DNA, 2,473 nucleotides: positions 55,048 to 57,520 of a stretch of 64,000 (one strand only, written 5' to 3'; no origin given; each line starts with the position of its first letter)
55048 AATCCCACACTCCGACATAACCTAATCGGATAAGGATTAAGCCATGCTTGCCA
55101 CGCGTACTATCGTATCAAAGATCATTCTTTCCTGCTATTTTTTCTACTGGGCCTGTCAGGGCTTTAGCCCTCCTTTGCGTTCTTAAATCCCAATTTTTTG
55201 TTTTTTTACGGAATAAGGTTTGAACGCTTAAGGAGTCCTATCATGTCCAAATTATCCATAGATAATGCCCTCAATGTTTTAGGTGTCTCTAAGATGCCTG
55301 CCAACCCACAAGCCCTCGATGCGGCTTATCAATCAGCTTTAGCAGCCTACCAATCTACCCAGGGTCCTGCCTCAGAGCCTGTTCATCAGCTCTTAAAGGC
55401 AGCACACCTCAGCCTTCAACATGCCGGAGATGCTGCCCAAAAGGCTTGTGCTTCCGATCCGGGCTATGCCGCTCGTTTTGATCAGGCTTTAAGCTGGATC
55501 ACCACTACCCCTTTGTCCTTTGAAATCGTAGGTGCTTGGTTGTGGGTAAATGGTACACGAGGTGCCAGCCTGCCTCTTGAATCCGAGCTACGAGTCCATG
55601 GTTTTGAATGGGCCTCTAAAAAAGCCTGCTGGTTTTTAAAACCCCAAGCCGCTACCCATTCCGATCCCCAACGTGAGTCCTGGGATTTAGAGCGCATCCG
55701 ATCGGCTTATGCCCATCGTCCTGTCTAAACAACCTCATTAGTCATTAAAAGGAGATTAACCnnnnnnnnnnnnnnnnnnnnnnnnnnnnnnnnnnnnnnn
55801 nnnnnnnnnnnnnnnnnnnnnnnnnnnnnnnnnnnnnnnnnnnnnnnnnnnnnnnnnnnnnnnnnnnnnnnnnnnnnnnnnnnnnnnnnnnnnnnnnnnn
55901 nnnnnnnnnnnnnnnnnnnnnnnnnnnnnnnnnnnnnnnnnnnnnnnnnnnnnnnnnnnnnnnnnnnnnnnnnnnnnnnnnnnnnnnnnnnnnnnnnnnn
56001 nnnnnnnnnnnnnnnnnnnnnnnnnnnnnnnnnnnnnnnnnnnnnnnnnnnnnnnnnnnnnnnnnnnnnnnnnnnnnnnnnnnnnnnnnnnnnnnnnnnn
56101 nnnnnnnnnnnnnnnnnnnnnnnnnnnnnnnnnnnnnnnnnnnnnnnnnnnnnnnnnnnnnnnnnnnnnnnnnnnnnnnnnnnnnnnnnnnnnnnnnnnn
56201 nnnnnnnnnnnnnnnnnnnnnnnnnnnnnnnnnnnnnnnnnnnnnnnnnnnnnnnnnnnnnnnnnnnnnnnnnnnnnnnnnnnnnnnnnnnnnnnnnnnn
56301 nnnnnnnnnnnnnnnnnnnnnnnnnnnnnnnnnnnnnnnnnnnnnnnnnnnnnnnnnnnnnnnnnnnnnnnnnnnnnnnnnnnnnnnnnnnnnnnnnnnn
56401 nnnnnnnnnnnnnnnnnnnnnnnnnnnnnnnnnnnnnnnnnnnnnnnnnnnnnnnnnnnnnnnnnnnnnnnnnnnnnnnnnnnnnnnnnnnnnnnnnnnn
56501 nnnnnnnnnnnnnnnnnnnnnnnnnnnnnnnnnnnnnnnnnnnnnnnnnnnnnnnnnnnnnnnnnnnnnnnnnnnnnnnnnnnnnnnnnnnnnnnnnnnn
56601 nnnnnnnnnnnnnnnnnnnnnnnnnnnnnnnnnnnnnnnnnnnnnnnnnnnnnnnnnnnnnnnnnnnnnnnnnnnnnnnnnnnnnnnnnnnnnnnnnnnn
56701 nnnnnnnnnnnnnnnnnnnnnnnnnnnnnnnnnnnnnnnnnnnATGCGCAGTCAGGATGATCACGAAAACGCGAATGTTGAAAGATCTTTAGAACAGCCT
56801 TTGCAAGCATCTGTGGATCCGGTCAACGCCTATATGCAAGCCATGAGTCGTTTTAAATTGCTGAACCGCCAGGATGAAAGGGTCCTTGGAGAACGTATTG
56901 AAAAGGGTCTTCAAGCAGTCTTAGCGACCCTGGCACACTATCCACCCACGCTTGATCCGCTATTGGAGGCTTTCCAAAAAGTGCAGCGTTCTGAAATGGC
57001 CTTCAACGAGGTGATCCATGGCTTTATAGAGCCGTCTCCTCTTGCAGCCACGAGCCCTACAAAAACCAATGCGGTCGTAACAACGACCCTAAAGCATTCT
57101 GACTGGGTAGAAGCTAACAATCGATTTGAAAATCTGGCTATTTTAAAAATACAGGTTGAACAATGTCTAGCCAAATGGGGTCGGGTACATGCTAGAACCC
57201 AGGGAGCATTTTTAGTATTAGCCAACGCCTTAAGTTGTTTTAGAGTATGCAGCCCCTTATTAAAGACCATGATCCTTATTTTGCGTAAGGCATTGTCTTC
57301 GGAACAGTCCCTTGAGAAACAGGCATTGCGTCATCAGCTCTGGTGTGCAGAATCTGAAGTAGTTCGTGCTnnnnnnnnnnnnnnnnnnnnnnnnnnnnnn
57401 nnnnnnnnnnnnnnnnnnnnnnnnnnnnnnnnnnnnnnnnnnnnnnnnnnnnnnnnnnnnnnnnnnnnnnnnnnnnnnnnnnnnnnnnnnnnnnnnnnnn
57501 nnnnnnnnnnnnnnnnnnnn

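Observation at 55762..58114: Two tandem sigma-70 paralogs, one an RpoD-like copy without region 1.1, in accessory DNA 50 kb from the housekeeping rpoD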

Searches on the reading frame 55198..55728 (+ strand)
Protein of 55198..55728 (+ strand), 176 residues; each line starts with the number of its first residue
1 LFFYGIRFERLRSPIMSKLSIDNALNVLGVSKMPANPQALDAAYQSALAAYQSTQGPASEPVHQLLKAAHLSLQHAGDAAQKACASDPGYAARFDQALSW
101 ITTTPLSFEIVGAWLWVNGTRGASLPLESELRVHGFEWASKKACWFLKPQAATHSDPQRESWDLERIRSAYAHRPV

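Call 4: search_protein_families(library=pfam, proteins=[window:55198-55728:+])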
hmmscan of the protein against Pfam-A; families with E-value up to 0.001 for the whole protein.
window:55198-55728:+ (176 aa): 0 families

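Call 57: search_protein_families(library=padloc, proteins=[window:55243-55728:+], max_evalue=0.01)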
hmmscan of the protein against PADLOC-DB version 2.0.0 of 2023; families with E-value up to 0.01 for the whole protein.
window:55243-55728:+ (161 aa): 1 family
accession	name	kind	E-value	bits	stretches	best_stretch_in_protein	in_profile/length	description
PDLC00616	ZorC1|ZorC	-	0.00057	16.7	1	97-133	538-573/575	EH signature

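Call 58: search_protein_families(library=ncbifam, proteins=[window:55243-55728:+], max_evalue=0.01)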
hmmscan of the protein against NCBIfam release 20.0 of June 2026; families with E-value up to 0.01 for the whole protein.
window:55243-55728:+ (161 aa): 0 families

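Call 84: find_homologous_proteins(query=window:55243-55728:+)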
Query window:55243-55728:+ (161 aa): 16 proteins with E <= 0.001 among 192 candidates.
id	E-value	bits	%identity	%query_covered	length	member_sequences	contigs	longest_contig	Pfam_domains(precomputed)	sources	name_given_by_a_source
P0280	1.7e-102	358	100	100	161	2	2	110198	-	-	-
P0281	5.9e-86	304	86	100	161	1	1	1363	-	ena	-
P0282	2.0e-80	286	82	100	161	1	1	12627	-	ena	-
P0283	3.0e-77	276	79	99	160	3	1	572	-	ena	-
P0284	6.5e-76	272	77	99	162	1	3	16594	-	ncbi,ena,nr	ncbi:MAG: hypothetical protein KA508_06355 [Gammaproteobacteria bacterium]|nr:hypothetical protein [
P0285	1.0e-73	265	75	99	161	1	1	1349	-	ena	-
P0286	8.3e-73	262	76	99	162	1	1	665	-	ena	-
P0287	1.2e-72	261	77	99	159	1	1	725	-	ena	-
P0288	7.8e-72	258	75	100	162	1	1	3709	-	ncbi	-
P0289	1.5e-71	258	74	99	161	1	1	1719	-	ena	-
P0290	1.0e-69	252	75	99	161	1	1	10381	-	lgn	-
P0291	1.1e-69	252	74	99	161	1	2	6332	-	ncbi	-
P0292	1.0e-58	216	64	99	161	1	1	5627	-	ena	-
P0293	5.7e-57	210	62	99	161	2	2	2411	-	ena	-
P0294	3.7e-53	198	60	99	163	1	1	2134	-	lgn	-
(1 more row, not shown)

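Call 92: predict_structure(alignment_id=A7)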
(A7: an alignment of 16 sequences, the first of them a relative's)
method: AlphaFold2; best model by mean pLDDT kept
length: 161 residues; sequences in the alignment: 16
mean_pLDDT: 59.7   pTM: 0.52
mean pLDDT of the five models: 59.7, 59.7, 58.0, 44.4, 42.4
residues with pLDDT >= 90: 1; 70-90: 52; 50-70: 46; < 50: 62
segments of 3 or more residues with pLDDT < 50: 87-115, 125-131, 137-161
pLDDT, mean of each block of 10 residues (from residue 1): 72 82 87 71 68 83 74 63 52 41 37 51 48 50 38 41 33
secondary structure, 60 per line:
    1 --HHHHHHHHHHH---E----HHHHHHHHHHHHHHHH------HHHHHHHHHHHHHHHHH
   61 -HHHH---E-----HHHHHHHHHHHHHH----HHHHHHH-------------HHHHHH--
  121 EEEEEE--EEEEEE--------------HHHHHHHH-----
elements in order: H3-13 H22-37 H44-60 H62-65 H75-88 H93-99 H113-118 E121-126 E129-134 H149-156

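Call 95: fold_search(model_id=the predicted structure, library=pdb)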
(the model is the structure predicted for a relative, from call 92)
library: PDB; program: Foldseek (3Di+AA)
matches with E <= 10: 110; with E <= 0.001: 0
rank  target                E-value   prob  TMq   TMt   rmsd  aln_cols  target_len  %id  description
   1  8xma_B                9.5e-01  0.08  0.23  0.15  15.1       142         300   15  Cryo-EM structure of human ZnT1 WT, in the presence of zinc, determined in an outward-facing conformation (released 2024-10-30)
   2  4rc7_B                1.6e+00  0.08  0.19  0.16   8.1        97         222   13  Crystal structure of cyanobacterial aldehyde-deformylating oxygenase F86YF87Y mutant (released 2014-12-17)
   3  4fly_A                1.8e+00  0.06  0.20  0.06  12.6       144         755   12  Pyrococcus abyssi B family DNA polymerase bound to a dsDNA, in edition mode (released 2012-08-29)
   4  2dmx_MODEL_1_A        1.9e+00  0.18  0.27  0.44  11.5       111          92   21  Solution structure of the J domain of DnaJ homolog subfamily B member 8 (released 2006-10-24)
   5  4lle_A                1.9e+00  0.09  0.22  0.27   9.8        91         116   19  The crystal structure of R60L mutant of the histidine kinase (KinB) sensor domain from Pseudomonas aeruginosa PA01 (released 2013-08-07)
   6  4rc7_A                1.9e+00  0.08  0.19  0.15   8.1        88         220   15  Crystal structure of cyanobacterial aldehyde-deformylating oxygenase F86YF87Y mutant (released 2014-12-17)
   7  1p9n_A                2.3e+00  0.07  0.14  0.13  11.9        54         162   17  Crystal structure of Escherichia coli MobB. (released 2003-05-20)
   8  5a5t_K                2.3e+00  0.02  0.14  0.11  18.3       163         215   10  Structure of mammalian eIF3 in the context of the 43S preinitiation complex (released 2015-09-09)
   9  6jzu_B                2.4e+00  0.07  0.19  0.15   8.2        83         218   16  The crystal structure of acyl-acyl carrier protein (acyl-ACP) reductase (AAR) in complex with aldehyde deformylating o (released 2020-04-01)
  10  9isn_F                2.4e+00  0.06  0.21  0.26  11.7       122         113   14  Cryo-EM structure of Streptomyces coelicolor sigma factor shbA transcription initiation complex (released 2025-05-14)
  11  2n04_MODEL_1_A        2.5e+00  0.18  0.28  0.40   9.7        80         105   18  Solution Structure of the phosphorylated N-terminal region of Human Cysteine String Protein (CSP) (released 2016-07-13)
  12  4cyb_A                2.7e+00  0.05  0.15  0.14   8.6        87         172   15  DpsC from Streptomyces coelicolor (released 2014-06-25)
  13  8v1q_A                2.7e+00  0.04  0.21  0.04  14.3       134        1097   10  Herpes simplex virus 1 polymerase holoenzyme bound to DNA in both open/closed conformations (released 2024-09-04)
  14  2r3v_B                2.7e+00  0.04  0.17  0.09  17.3       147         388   17  The Biochemical and Structural Basis for Feedback Inhibition of Mevalonate Kinase and Isoprenoid Metabolism (released 2008-06-24)
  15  7z3q_A                2.9e+00  0.15  0.27  0.41  10.2        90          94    9  Crystal structure of the human leptin:LepR-CRH2 encounter complex to 3.6 A resolution. (released 2023-03-22)
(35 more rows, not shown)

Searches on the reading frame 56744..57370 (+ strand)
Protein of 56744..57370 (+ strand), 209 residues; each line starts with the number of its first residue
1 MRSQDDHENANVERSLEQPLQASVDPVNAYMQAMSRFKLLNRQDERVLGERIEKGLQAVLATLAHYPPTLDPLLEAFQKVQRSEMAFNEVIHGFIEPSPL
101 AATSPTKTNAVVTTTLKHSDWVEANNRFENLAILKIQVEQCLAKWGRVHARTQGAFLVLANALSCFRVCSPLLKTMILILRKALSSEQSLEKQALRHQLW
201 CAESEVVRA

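Call 36: find_related_loci(query=window:56744-57370:+, collection=genome_contigs, flank=10000)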
Query window:56744-57370:+ (209 aa) in genome_contigs; peptide patterns used: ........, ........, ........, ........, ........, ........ (x = any residue, [..] = any of these).
46 stretches matched a pattern; 1 encode a relative of the query (tblastn E <= 1e-3); 1 distinct loci.
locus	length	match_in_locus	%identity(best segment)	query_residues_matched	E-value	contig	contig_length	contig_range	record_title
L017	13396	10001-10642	85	1-209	1e-118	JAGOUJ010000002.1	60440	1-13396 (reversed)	MAG: Gammaproteobacteria bacterium isolate Gw_Eff_bin_481 Gw_Eff_717_length_60440_cov_7.026876, whole genome shotgun seq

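Call 54: search_protein_families(library=pfam, proteins=[L017:3-1064:+, L017:1117-4113:+, L017:4182-4817:-, L017:4963-5571:-], max_evalue=0.01)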
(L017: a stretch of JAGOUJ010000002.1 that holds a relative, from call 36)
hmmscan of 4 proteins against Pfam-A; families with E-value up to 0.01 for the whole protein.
L017:3-1064:+ (353 aa): 2 families
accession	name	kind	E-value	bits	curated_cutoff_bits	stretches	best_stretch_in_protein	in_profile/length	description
PF00702.32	Hydrolase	-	1.6e-15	58.4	26.4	1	2-77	104-189/191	haloacid dehalogenase-like hydrolase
PF08282.18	Hydrolase_3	-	0.0065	16.7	20.9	0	53-97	193-240/255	haloacid dehalogenase-like hydrolase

L017:1117-4113:+ (998 aa): 2 families
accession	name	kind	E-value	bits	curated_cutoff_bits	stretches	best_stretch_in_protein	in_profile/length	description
PF00122.25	E1-E2_ATPase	-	2.6e-43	148.1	28.1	1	283-468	1-180/181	E1-E2 ATPase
PF00702.32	Hydrolase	-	3.6e-30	106.2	26.4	1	485-703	1-189/191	haloacid dehalogenase-like hydrolase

L017:4182-4817:- (211 aa): 1 family
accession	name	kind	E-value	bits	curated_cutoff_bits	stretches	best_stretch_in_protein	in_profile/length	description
PF01545.26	Cation_efflux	-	2.4e-17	63.8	26.6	1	30-204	8-188/198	Cation efflux family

L017:4963-5571:- (202 aa): 1 family
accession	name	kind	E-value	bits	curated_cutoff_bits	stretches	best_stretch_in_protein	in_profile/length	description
PF18978.5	DUF5714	-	0.0044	17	26.2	1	108-167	54-111/173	Family of unknown function (DUF5714)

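Call 81: find_encoding_contigs(protein=L017:1117-4113:+, flank=10000, max_places=2)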
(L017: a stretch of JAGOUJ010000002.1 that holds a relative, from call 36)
Protein L017:1117-4113:+ (998 aa): 3 contigs read that carry it; 2 places shown.
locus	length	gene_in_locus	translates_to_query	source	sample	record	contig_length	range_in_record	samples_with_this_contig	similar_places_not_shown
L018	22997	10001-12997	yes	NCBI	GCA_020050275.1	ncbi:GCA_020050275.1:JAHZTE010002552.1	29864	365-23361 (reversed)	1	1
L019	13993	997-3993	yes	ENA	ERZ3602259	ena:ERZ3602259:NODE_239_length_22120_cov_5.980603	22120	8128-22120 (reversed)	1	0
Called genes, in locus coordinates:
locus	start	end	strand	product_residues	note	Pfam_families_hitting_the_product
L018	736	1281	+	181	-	-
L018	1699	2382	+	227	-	PF27087:LRR_TMOD-LMOD (weak)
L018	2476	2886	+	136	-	-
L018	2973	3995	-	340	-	PF03372:Exo_endo_phos (faint)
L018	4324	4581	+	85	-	PF15943:YdaS_toxin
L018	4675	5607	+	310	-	PF02195:ParB_N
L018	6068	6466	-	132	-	PF01022:HTH_5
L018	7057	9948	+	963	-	PF00122:E1-E2_ATPase, PF00702:Hydrolase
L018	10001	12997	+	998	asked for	PF00122:E1-E2_ATPase, PF00702:Hydrolase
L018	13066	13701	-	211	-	PF01545:Cation_efflux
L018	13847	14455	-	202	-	-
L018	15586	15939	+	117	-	-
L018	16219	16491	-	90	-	-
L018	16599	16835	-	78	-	-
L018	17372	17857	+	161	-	-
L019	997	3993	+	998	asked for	PF00122:E1-E2_ATPase, PF00702:Hydrolase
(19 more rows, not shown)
